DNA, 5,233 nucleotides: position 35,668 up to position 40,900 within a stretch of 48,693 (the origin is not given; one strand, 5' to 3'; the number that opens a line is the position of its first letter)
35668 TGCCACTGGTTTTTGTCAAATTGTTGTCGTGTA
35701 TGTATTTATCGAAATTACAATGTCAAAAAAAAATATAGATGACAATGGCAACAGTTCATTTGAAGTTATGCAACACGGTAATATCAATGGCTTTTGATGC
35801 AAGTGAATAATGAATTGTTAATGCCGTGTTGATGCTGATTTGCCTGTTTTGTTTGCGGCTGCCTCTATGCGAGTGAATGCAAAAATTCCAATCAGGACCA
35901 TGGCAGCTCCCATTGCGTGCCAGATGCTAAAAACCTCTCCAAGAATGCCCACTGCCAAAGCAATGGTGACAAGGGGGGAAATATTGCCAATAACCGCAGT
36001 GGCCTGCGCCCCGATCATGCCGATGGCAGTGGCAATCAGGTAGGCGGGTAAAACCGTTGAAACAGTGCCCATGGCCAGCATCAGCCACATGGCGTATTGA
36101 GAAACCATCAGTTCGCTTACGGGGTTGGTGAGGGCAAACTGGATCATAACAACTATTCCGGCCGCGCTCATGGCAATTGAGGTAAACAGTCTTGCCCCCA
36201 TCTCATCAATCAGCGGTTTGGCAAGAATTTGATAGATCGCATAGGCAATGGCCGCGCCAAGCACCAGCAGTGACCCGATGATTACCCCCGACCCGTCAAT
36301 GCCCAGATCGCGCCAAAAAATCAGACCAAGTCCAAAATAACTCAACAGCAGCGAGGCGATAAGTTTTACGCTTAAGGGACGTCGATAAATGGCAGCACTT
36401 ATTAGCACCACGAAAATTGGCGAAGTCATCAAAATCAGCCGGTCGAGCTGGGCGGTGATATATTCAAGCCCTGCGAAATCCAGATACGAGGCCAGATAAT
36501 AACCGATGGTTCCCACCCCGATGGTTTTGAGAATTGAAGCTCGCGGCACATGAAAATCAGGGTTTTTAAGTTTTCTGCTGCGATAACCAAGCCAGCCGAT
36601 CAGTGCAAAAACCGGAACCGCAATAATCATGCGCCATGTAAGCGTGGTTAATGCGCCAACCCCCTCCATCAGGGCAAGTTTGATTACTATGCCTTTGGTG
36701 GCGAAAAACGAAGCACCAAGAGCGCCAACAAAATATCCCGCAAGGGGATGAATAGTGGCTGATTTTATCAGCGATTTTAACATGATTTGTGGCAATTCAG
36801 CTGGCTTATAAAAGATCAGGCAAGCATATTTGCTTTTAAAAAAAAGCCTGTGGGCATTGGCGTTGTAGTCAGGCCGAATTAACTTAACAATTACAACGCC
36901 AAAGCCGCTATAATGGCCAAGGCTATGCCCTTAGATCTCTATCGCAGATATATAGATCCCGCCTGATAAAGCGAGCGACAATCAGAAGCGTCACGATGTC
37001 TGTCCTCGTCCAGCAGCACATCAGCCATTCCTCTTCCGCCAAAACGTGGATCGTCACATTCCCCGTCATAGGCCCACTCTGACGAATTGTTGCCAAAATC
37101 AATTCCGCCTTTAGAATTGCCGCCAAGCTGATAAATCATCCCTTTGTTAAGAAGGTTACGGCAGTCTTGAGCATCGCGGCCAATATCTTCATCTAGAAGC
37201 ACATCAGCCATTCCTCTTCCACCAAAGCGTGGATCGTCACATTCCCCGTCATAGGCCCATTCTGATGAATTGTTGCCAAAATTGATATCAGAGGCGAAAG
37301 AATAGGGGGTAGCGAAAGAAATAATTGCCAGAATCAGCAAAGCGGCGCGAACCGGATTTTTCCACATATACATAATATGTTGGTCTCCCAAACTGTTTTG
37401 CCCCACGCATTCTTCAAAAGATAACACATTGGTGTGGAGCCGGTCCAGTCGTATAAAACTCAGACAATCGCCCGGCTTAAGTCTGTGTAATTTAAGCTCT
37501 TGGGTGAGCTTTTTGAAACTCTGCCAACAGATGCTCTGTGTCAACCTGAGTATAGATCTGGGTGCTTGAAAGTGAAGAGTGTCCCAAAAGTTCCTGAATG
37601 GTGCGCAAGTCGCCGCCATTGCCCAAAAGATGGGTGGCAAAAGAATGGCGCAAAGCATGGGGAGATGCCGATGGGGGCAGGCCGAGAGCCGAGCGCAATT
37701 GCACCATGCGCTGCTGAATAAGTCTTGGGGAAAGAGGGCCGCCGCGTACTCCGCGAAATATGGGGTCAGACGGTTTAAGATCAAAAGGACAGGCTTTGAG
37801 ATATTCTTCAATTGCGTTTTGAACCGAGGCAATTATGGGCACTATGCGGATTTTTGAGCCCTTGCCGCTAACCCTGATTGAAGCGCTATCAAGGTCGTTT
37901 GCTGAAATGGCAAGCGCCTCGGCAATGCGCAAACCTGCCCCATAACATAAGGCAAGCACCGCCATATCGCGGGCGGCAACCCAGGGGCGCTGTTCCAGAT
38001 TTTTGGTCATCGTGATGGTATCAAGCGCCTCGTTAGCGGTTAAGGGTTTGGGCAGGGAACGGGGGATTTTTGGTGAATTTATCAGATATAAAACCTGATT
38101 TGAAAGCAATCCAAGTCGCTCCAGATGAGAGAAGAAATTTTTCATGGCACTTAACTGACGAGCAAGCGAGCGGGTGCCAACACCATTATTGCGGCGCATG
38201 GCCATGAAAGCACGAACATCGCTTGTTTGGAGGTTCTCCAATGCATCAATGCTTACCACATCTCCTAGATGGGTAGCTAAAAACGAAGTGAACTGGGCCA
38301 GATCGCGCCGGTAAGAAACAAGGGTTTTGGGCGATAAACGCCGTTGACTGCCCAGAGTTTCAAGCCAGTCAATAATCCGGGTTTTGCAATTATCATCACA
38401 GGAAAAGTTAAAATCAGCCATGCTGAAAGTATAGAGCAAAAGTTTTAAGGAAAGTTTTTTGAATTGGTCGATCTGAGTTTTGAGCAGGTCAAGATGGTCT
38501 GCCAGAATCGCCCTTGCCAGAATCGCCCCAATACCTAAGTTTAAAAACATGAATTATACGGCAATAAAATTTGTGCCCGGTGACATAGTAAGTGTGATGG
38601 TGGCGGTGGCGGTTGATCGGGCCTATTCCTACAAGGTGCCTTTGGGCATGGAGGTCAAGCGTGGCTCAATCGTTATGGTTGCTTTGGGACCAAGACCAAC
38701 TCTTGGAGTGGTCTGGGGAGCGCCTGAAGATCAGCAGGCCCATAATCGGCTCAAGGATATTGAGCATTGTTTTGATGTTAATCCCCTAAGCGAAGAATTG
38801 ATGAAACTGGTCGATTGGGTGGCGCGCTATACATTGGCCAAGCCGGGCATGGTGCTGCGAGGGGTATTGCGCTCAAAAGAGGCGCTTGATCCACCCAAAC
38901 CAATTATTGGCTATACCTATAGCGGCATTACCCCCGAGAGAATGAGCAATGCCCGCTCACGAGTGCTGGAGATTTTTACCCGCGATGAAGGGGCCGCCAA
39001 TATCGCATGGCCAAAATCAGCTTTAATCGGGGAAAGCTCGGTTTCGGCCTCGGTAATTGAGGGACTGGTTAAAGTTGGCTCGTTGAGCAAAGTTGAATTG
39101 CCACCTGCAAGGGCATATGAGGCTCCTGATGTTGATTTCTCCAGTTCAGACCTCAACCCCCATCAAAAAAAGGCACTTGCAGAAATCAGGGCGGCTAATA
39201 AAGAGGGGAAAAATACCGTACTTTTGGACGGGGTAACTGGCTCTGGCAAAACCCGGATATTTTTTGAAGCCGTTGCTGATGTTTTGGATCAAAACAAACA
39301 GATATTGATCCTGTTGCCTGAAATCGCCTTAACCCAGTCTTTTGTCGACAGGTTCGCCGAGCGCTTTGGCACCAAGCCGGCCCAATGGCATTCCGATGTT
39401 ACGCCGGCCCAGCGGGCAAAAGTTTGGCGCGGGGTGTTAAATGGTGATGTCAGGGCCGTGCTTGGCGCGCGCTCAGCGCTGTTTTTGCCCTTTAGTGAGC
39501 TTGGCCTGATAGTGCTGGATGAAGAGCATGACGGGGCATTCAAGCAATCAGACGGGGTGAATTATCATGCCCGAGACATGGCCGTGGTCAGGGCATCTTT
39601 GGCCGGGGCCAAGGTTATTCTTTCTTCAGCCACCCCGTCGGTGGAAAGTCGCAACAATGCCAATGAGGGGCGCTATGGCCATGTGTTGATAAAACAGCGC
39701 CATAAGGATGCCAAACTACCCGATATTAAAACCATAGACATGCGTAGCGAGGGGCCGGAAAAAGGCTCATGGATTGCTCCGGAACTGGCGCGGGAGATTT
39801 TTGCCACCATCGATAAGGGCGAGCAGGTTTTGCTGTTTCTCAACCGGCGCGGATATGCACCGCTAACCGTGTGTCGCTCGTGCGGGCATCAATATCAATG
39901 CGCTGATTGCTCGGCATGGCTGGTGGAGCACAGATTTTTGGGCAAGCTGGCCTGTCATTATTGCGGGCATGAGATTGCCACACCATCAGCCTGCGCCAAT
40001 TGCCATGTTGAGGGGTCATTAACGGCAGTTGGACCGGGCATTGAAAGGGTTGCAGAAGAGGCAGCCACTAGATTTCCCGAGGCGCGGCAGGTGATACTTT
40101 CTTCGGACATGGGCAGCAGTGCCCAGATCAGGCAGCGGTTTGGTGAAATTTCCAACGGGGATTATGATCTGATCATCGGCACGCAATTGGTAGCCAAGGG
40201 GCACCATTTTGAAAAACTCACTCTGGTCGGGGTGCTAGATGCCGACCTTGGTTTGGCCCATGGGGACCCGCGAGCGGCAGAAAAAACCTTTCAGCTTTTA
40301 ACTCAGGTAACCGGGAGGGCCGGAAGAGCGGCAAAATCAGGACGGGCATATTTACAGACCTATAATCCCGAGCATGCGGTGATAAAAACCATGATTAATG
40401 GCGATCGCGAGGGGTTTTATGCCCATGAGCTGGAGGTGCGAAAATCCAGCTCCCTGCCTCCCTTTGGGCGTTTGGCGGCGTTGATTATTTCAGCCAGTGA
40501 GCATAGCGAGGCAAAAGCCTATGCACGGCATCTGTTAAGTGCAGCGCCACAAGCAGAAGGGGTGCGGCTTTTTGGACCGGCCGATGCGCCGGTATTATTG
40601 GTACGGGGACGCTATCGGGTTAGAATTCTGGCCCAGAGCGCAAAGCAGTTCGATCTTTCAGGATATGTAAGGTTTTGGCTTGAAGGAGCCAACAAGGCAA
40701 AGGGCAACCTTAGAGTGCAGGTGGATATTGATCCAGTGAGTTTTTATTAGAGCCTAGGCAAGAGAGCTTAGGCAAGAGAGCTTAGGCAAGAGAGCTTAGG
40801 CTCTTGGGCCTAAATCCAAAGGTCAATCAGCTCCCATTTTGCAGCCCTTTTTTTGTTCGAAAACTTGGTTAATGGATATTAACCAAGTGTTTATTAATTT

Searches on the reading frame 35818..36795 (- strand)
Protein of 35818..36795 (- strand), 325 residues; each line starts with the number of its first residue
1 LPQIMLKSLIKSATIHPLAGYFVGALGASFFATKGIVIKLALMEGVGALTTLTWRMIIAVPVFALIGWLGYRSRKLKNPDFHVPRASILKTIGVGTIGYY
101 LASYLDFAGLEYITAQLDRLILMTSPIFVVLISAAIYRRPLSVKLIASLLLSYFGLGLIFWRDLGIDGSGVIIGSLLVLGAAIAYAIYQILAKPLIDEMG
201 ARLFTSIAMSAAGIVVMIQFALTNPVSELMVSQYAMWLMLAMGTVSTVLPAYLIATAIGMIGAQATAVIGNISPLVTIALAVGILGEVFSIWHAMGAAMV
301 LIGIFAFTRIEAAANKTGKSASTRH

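Call 62: search_protein_families(library=pfam, proteins=[window:35818-36795:-], max_evalue=0.00001)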
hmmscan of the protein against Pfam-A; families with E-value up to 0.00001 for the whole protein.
window:35818-36795:- (325 aa): 1 family
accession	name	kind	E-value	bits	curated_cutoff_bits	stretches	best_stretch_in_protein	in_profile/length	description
PF00892.27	EamA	-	3.4e-29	102.3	28.2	2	173-307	2-133/135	EamA-like transporter family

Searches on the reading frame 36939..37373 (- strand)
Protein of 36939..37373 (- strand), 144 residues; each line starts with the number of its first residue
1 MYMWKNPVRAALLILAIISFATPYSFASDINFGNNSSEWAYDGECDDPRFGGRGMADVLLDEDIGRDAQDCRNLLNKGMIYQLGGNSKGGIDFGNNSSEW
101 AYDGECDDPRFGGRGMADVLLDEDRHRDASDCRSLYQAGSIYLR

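Call 3: search_protein_families(library=pfam, proteins=[window:36939-37373:-], max_evalue=10)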
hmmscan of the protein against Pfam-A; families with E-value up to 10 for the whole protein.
window:36939-37373:- (144 aa): 0 families

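Call 4: search_protein_families(library=ncbifam, proteins=[window:36939-37373:-], max_evalue=10)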
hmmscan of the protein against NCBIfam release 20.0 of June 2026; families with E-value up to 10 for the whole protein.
window:36939-37373:- (144 aa): 0 families

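Call 55: predict_structure(alignment_id=A4)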
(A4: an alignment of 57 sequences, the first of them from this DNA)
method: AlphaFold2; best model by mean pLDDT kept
length: 117 residues; sequences in the alignment: 57
mean_pLDDT: 91.5   pTM: 0.53
mean pLDDT of the five models: 91.5, 91.2, 88.0, 87.4, 84.8
residues with pLDDT >= 90: 98; 70-90: 11; 50-70: 5; < 50: 3
segments of 3 or more residues with pLDDT < 50: 59-61
pLDDT, mean of each block of 10 residues (from residue 1): 88 96 95 94 97 76 80 95 97 96 93 91
secondary structure, 60 per line:
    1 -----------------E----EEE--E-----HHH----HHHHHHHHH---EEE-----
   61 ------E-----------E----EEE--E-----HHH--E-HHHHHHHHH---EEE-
elements in order: E23-25 H41-49 E53-55 E84-86 H102-110 E114-116
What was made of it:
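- This indicates independent modules (call 55).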

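Call 56: search_protein_families(library=pfam, proteins=[window:36942-37292:-], max_evalue=10)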
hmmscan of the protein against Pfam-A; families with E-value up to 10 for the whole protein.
seq(117 aa): 0 families
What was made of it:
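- Closest known: Excalibur domain. Different: No Pfam Excalibur hit was found (calls 3, 56).
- No similarity to any known inhibitor family lies within the repeat itself (calls 3, 56).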

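Call 63: search_protein_families(library=padloc, proteins=[window:36939-37373:-], max_evalue=1)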
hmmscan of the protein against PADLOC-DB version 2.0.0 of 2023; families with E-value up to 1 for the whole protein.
window:36939-37373:- (144 aa): 0 families
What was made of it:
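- Tried and rejected: Pfam, NCBIfam and PADLOC scans of the whole protein, the paralog, single repeats and the consensus found nothing usable (calls 3, 4, 56, 63).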

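Call 68: fold_search(model_id=the predicted structure, library=pdb)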
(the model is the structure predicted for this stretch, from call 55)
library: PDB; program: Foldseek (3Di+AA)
matches with E <= 10: 2; with E <= 0.001: 0
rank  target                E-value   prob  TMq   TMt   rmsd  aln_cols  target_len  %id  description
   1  2j85_B                6.0e+00  0.04  0.13  0.13   4.6        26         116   23  B116 of Sulfolobus turreted icosahedral virus (STIV) (released 2006-11-02)
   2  7rwz_C                8.9e+00  0.02  0.19  0.09  13.1        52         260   21  SaPIbov5 procapsid structure including size redirecting protein Ccm (released 2021-11-17)

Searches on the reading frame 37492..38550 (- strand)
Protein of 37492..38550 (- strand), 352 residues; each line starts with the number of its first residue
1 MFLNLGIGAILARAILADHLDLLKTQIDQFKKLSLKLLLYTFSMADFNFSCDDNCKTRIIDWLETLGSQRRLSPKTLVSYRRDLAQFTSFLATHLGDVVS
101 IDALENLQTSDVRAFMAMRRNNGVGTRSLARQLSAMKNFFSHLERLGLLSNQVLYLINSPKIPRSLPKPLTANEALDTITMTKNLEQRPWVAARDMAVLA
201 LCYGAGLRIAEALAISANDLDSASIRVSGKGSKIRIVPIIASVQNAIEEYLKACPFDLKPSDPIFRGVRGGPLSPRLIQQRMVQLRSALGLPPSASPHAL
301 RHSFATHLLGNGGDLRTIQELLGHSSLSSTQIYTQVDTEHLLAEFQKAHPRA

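Call 62: search_protein_families(library=pfam, proteins=[window:37492-38550:-], max_evalue=0.00001)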
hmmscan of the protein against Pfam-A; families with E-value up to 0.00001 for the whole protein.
window:37492-38550:- (352 aa): 3 families
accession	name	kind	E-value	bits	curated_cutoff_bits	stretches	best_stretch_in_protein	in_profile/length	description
PF00589.27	Phage_integrase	-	4.9e-34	118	27.1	1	191-340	20-172/172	Phage integrase family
PF02899.23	Phage_int_SAM_1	-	2.3e-18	66.7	22.3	1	59-145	1-81/83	Phage integrase, N-terminal SAM-like domain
PF13495.12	Phage_int_SAM_4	-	3.6e-06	27.7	27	1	64-144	7-79/85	Phage integrase, N-terminal SAM-like domain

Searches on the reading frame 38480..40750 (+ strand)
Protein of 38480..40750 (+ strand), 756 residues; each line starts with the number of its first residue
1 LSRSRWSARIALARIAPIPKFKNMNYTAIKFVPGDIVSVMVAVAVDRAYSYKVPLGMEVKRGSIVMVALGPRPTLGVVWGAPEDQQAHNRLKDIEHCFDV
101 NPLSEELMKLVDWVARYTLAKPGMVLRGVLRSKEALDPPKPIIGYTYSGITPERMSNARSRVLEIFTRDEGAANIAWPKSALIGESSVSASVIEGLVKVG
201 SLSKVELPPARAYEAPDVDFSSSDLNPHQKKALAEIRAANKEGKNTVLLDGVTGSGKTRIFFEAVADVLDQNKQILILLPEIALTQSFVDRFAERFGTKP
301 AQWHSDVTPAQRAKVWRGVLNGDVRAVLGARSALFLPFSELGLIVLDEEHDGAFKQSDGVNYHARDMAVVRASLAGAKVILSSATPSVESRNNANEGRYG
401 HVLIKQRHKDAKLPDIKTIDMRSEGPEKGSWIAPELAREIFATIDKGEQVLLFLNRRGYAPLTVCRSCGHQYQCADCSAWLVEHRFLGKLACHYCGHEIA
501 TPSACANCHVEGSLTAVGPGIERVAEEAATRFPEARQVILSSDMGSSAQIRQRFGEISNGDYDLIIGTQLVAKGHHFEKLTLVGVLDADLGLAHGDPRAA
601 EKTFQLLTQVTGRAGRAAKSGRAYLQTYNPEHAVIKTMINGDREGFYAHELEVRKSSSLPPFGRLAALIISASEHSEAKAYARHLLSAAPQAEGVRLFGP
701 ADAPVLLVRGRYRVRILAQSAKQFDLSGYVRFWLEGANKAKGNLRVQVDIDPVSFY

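Call 62: search_protein_families(library=pfam, proteins=[window:38480-40750:+], max_evalue=0.00001)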
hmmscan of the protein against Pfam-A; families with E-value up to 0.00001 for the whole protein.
window:38480-40750:+ (756 aa): 6 families
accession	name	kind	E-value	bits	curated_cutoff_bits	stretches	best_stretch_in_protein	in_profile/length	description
PF17764.6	PriA_3primeBD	-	4.3e-20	71.8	22.7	1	39-130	2-95/96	3'DNA-binding domain (3'BD)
PF18074.6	PriA_C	-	3.2e-17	63.6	26.9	1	661-752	1-95/95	Primosomal protein N C-terminal domain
PF00270.35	DEAD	-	5e-17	62.6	26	1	226-389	1-162/167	DEAD/DEAH box helicase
PF04851.21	ResIII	-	6.6e-13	49.3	22.5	1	224-356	3-141/164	Type III restriction enzyme, res subunit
PF18319.7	Zn_ribbon_PriA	-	2.4e-07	31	26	1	474-498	1-25/27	PriA DNA helicase Cys-rich region (CRR) domain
PF00271.37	Helicase_C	-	1.9e-06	28.5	23.5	0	549-617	53-109/110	Helicase conserved C-terminal domain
